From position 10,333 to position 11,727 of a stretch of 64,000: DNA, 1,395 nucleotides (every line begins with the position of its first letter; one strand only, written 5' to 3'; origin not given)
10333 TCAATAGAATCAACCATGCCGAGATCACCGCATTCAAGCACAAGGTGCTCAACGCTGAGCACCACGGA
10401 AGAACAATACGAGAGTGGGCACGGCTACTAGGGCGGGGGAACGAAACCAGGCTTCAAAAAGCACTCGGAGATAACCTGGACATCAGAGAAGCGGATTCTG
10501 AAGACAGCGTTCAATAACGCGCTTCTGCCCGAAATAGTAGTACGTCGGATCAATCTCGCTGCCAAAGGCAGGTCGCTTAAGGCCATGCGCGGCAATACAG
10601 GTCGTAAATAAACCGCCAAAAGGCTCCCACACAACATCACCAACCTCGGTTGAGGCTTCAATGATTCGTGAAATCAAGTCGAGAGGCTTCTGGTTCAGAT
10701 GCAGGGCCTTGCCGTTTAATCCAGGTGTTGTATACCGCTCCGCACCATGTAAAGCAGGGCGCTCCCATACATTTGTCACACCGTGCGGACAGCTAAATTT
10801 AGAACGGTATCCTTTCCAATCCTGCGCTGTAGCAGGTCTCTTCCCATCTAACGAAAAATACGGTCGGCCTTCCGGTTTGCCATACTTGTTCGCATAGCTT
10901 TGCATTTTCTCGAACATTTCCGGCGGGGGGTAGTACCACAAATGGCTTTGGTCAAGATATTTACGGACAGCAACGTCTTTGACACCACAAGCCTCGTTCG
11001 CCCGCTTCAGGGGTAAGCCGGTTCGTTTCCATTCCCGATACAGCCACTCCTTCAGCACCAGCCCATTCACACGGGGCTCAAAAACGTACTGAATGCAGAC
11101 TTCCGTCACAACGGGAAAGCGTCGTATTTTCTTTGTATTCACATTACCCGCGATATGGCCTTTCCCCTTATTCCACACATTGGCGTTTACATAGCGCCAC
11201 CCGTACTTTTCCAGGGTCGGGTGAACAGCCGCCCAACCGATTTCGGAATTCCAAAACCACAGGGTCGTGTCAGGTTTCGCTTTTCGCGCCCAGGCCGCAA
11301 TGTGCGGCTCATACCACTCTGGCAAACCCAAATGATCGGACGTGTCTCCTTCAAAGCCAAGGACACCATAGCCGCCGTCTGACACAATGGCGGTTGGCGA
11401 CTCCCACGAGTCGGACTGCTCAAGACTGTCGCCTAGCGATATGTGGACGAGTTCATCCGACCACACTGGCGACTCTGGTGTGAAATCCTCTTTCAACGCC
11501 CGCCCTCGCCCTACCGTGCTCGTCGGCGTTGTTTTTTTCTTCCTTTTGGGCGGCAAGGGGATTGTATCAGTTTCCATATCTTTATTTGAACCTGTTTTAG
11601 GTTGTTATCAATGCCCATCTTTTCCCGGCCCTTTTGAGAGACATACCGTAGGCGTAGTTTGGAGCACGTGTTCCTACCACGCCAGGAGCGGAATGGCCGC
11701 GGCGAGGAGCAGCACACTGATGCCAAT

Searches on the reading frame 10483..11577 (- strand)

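Call 25: search_protein_families(library=padloc, proteins=[window:10483-11577:-], max_evalue=0.01)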
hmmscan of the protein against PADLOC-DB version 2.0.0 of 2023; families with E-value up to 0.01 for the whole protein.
window:10483-11577:- (364 aa): 32 families (the best 25 are shown)
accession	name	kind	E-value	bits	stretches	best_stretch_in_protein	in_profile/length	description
PDLC03371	MTase_II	-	8.2e-21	72.7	1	85-355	70-253/260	Type II methyltransferase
PDLC03299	MTase_II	-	4.1e-14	50.7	1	268-354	178-257/296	Type II methyltransferase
PDLC03216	MTase_II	-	1.1e-13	48.9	1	269-355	172-256/364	Type II methyltransferase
PDLC03738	oMTase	-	6.8e-12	42.8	1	271-354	184-265/376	orphan methyltransferase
PDLC03387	MTase_II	-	5.5e-10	36.9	1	292-355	213-276/289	Type II methyltransferase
PDLC03353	MTase_II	-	7.3e-10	36.8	1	288-357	184-251/260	Type II methyltransferase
PDLC03265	MTase_II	-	8.2e-10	36.6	1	87-354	75-328/333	Type II methyltransferase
PDLC03228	MTase_II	-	2.1e-09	35.6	1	289-354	140-205/227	Type II methyltransferase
PDLC03320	MTase_II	-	1.5e-08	32.2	1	291-355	211-275/289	Type II methyltransferase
PDLC03339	MTase_II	-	2.9e-08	30.9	1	293-354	210-271/399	Type II methyltransferase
PDLC03238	MTase_II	-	4.7e-08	30.5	1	252-345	269-356/428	Type II methyltransferase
PDLC03350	MTase_II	-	9.9e-08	29.7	1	294-354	235-295/312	Type II methyltransferase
PDLC03229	MTase_II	-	2.2e-07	28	1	291-357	337-403/436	Type II methyltransferase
PDLC03230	MTase_II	-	2.8e-07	28.2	1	290-347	218-275/360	Type II methyltransferase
PDLC03241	MTase_II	-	7.9e-07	26.3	1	291-355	370-434/447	Type II methyltransferase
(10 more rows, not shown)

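Call 42: search_protein_families(library=pfam, proteins=[window:10483-11574:-], max_evalue=0.001)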
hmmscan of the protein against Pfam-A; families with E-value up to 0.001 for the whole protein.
window:10483-11574:- (363 aa): 1 family
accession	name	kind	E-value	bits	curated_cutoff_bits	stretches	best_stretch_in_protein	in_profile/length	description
PF01555.25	N6_N4_Mtase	-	5e-20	72.8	26.7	1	75-347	19-217/221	DNA methylase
